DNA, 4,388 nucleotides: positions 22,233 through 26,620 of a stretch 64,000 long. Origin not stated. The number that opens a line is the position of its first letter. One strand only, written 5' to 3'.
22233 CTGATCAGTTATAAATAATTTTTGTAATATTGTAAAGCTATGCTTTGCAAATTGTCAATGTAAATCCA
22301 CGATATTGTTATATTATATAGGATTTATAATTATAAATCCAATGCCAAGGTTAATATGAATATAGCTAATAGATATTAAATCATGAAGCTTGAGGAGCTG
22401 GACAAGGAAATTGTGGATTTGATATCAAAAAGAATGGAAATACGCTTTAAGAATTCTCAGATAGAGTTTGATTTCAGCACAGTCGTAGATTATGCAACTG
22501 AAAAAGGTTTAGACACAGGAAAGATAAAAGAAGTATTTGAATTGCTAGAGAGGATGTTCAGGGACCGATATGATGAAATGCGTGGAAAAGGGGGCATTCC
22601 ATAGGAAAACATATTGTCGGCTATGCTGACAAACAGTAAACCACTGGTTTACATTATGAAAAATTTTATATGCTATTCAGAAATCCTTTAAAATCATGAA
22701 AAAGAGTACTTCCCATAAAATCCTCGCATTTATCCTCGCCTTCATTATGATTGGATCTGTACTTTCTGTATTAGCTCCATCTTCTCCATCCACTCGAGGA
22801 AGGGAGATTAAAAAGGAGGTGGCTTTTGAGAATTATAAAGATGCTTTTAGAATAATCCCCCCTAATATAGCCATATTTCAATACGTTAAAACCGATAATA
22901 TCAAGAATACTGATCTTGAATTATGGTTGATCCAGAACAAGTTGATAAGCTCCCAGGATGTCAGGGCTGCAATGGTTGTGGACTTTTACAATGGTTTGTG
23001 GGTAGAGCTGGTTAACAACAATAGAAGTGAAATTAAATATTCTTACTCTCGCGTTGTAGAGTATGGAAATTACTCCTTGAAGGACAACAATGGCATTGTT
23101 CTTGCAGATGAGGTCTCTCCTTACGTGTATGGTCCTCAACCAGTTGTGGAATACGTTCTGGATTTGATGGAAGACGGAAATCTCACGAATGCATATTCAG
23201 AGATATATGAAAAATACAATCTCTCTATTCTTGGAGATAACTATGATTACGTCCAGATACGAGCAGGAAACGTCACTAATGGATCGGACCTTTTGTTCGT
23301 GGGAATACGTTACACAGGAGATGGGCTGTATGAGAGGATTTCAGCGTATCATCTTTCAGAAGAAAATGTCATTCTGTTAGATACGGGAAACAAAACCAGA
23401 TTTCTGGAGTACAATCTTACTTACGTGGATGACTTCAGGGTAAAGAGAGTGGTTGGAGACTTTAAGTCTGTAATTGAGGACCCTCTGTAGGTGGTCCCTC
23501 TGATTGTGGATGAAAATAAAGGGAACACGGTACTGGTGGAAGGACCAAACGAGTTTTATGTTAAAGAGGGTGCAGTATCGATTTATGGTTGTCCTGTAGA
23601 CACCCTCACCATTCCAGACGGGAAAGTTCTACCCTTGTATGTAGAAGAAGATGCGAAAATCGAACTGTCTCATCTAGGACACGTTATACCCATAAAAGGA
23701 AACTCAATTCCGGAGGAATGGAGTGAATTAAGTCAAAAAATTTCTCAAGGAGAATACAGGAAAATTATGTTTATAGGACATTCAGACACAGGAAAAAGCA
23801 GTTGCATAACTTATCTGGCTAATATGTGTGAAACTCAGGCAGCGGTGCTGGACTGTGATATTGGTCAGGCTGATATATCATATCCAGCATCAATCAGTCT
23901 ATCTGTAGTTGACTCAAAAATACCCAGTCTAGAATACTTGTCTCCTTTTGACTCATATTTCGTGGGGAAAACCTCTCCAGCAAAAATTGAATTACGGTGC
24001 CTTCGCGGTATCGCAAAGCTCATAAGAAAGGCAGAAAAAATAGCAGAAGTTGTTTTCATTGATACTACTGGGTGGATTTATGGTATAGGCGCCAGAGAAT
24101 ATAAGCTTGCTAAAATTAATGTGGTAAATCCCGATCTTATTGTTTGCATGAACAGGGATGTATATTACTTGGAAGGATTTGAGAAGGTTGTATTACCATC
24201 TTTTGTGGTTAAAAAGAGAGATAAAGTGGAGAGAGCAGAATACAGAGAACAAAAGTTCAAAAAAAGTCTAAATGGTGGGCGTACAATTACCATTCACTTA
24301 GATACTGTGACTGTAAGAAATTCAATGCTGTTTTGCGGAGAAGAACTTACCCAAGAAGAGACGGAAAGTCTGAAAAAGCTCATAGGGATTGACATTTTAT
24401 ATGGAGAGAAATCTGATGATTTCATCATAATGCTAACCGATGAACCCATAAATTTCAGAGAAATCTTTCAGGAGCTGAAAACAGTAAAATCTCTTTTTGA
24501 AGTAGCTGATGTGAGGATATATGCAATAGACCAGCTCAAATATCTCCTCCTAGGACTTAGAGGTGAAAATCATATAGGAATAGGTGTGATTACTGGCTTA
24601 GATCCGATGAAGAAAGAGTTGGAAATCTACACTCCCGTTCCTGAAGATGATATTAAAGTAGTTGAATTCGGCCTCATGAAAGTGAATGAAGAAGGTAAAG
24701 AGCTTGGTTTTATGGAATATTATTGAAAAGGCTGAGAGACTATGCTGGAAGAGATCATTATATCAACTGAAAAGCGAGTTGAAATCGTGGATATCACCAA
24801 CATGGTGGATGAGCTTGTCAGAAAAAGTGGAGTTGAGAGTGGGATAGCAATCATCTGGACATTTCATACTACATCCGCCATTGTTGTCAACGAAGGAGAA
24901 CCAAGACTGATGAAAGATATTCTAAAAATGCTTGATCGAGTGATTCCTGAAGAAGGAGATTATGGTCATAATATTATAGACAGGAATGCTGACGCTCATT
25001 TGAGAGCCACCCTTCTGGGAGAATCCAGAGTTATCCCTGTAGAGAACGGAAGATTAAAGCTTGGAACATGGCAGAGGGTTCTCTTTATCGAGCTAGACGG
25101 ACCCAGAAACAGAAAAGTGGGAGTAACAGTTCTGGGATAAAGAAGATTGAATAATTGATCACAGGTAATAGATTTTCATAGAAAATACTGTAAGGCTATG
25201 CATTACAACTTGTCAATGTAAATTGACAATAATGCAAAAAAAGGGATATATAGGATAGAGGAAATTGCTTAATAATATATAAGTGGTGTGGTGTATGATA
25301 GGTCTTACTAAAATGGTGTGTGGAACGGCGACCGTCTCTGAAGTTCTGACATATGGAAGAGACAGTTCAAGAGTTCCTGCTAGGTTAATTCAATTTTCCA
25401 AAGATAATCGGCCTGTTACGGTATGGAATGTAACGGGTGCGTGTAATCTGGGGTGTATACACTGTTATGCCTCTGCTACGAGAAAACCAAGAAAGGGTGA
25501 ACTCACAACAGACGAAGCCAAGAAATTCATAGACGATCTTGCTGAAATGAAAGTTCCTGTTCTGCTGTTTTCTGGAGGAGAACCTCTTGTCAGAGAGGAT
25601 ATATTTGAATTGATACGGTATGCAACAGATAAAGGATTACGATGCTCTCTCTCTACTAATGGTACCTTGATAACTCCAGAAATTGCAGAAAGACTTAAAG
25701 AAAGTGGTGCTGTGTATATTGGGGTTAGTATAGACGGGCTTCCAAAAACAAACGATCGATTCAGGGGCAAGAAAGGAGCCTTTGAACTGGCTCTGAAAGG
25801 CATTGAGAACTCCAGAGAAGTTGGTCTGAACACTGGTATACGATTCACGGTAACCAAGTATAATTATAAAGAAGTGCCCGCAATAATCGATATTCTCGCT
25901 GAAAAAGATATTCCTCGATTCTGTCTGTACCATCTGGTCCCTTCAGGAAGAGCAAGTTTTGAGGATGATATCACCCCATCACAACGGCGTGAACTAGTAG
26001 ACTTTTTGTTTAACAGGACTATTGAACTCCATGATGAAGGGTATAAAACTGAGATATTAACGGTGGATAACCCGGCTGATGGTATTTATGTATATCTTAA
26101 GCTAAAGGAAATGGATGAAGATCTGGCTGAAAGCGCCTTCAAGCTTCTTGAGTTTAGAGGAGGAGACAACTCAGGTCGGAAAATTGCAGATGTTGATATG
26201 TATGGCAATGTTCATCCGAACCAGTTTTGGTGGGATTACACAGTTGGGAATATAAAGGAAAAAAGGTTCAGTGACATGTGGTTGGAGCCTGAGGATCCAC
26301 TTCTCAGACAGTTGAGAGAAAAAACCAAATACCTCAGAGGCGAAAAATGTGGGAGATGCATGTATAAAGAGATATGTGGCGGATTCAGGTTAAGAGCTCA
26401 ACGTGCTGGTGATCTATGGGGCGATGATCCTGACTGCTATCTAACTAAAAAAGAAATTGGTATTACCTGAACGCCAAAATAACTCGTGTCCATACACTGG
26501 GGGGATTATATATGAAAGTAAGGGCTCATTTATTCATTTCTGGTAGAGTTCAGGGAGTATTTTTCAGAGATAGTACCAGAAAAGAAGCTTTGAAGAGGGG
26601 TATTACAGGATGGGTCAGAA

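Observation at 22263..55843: Family of ~45-nt bipartite palindromic intergenic elements with compensatory stem changes (six copies)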

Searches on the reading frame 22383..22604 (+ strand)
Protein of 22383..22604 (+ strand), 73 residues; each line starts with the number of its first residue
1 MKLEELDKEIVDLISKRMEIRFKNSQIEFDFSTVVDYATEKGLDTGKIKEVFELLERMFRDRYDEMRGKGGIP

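Call 93: search_protein_families(library=pfam, proteins=[window:22383-22604:+])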
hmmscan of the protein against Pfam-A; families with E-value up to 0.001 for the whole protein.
window:22383-22604:+ (73 aa): 1 family
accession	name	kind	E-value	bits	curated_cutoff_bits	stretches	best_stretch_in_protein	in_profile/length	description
PF01817.26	CM_2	-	0.00015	22.4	27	0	3-20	5-22/80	Chorismate mutase type II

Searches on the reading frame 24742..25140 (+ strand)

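Call 16: search_protein_families(library=pfam, proteins=[window:24742-25140:+])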
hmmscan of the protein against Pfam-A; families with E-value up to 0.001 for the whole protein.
window:24742-25140:+ (132 aa): 1 family
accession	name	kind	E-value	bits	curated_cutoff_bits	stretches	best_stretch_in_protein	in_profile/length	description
PF01894.22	UPF0047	-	1e-38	132.5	27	1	17-130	1-117/117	Uncharacterised protein family UPF0047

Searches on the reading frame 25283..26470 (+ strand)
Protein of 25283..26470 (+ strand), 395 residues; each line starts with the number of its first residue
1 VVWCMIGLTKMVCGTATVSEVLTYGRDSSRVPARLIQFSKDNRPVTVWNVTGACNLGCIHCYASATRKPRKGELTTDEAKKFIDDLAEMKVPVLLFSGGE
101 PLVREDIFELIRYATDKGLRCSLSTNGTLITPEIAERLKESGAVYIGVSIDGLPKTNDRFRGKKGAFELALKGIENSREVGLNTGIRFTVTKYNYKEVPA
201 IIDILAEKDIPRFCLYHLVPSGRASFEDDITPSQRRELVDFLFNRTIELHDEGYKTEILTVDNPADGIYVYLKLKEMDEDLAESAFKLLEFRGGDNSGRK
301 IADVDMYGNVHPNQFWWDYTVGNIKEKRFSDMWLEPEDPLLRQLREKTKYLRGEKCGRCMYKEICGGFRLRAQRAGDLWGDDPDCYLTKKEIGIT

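Call 16: search_protein_families(library=pfam, proteins=[window:25283-26470:+])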
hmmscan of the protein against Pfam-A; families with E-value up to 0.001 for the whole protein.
window:25283-26470:+ (395 aa): 3 families
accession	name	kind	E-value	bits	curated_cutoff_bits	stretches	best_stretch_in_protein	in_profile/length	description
PF04055.27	Radical_SAM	-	8.8e-32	111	29.5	1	49-203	2-164/166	Radical SAM superfamily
PF13353.11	Fer4_12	-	2.7e-10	41.1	22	1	47-156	10-119/137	4Fe-4S single cluster domain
PF13186.11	SPASM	-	0.00013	22.7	21.5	1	299-359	5-66/67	Iron-sulfur cluster-binding domain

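Call 76: find_related_loci(query=window:25295-26470:+, collection=genome_contigs, flank=4000)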
Query window:25295-26470:+ (391 aa) in genome_contigs; peptide patterns used: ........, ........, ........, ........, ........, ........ (x = any residue, [..] = any of these).
364 stretches matched a pattern; 127 encode a relative of the query (tblastn E <= 1e-3); the best 80 are kept; 80 distinct loci.
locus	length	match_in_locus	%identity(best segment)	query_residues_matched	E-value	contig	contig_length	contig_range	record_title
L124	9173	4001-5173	79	1-391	0e+0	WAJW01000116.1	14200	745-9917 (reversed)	MAG: Archaeoglobaceae archaeon isolate S009_4_esom k151_189661, whole genome shotgun sequence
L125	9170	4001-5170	74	1-391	0e+0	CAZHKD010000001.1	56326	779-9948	MAG TPA_asm: uncultured archaeon isolate SRP216583_co2_132 genome assembly, contig: NODE_244_length_56326_cov_32.025697,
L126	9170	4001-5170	72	1-391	0e+0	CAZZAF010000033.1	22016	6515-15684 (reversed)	MAG TPA_asm: uncultured archaeon isolate binchicken_co92_4 genome assembly, contig: NODE_620_length_22016_cov_13.541961,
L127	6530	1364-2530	68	1-391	0e+0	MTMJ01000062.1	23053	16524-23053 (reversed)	MAG: Archaeoglobus sp. JdFR-22 JGI24020J35080_1000679, whole genome shotgun sequence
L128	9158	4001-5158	69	1-388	0e+0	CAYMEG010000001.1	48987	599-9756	MAG TPA_asm: uncultured archaeon isolate binchicken_co409_32 genome assembly, contig: NODE_25_length_48987_cov_67.667702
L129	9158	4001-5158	68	1-388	0e+0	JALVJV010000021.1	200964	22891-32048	MAG: Archaeoglobaceae archaeon isolate A1_metabat2_scaf2bin.085 A1_NODE_5_length_200964_cov_5.053441, whole genome shotg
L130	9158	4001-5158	67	1-388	0e+0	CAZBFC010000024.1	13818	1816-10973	MAG TPA_asm: uncultured archaeon isolate binchicken_co219_101 genome assembly, contig: k141_1332780, whole genome shotgu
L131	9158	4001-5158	68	1-388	0e+0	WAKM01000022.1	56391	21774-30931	MAG: Archaeoglobaceae archaeon isolate S012_59_esom k151_218806, whole genome shotgun sequence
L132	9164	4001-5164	65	1-391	0e+0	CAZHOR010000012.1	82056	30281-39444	MAG TPA_asm: uncultured archaeon isolate SRP141376_co2_3 genome assembly, contig: NODE_756_length_82056_cov_9.099840, wh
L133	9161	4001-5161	66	1-389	1e-180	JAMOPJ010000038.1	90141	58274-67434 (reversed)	MAG: Archaeoglobaceae archaeon isolate 4559-240_metabat1_scaf2bin.032 4559-240_scaffold_48_c1, whole genome shotgun sequ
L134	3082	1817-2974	67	1-391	0e+0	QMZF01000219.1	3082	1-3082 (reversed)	MAG: Archaeoglobales archaeon isolate B10_G2 B10_Guay2_scaffold_32571, whole genome shotgun sequence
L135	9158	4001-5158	65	1-388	1e-178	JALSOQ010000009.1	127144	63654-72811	MAG: Archaeoglobaceae archaeon isolate 356-284_metabat1_scaf2bin.125 356-284_scaffold_19_c2, whole genome shotgun sequen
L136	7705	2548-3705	65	1-388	6e-176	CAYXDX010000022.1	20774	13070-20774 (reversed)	MAG TPA_asm: uncultured archaeon isolate SRP216583_co2_138 genome assembly, contig: NODE_1782_length_20774_cov_12.542159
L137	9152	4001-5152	65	1-388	9e-172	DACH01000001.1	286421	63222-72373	MAG TPA_asm: Archaeoglobus sp. UBA234 UBA234_contig_22, whole genome shotgun sequence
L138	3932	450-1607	64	1-388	2e-176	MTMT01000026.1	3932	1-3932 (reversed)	MAG: Archaeoglobus sp. JdFR-32 JGI24020J35080_1006002, whole genome shotgun sequence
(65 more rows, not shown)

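Call 100: find_homologous_proteins(query=window:25295-26470:+, max_evalue=1e-150)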
Query window:25295-26470:+ (391 aa): 85 proteins with E <= 1e-150 among 8000 candidates.
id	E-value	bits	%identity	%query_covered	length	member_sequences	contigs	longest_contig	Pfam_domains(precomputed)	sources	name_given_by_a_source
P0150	4.1e-264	893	100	98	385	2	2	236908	PF04055.28,PF13353.12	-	-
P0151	1.2e-225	767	82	98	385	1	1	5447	PF04055.28,PF13353.12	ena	-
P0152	2.3e-221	753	79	100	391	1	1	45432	PF04055.28,PF13353.12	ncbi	-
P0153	6.7e-220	748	79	100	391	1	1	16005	PF04055.28,PF13353.12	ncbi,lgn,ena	-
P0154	8.5e-201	685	73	100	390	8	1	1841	PF04055.28,PF13353.12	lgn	-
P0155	4.1e-195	666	72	100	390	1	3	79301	PF04055.28,PF13353.12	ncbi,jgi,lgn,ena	-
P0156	3.6e-194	663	71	100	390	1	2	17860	PF04055.28,PF13353.12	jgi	-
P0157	9.6e-194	662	71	100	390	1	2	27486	PF04055.28,PF13353.12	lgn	-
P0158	2.5e-193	660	71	100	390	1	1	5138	PF04055.28,PF13353.12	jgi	-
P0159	3.0e-188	644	70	100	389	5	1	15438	PF04055.28,PF13353.12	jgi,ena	-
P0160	4.5e-184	630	68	98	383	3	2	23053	PF04055.28,PF13353.12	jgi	-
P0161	6.8e-184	629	68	100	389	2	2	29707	PF04055.28,PF13353.12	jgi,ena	-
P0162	1.9e-183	628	67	99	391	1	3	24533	PF04055.28,PF13353.12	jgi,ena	jgi:radical SAM protein with 4Fe4S-binding SPASM domain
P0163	8.5e-183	626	67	99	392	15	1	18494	PF13186.12,PF04055.28,PF13353.12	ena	-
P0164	9.8e-183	626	67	99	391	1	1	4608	PF04055.28,PF13353.12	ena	-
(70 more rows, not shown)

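Call 101: find_encoding_contigs(protein=P0151, flank=6000, max_places=2)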
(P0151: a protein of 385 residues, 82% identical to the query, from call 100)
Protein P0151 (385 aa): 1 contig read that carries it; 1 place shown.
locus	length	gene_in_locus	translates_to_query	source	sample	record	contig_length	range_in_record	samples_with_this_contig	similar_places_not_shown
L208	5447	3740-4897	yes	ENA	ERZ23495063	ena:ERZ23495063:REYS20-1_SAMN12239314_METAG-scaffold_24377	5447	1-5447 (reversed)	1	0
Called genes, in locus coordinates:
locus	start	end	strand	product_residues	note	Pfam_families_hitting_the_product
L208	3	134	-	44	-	?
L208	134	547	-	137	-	PF01022:HTH_5 (faint), PF24034:DUF7343 (weak)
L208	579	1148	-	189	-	PF04407:DUF531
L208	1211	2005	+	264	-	PF27367:AF_2048_N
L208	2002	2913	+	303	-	-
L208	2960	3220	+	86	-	-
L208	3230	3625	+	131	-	PF01894:YjbQ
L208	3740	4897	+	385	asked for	PF13353:Fer4_12, PF04055:Radical_SAM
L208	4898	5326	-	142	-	-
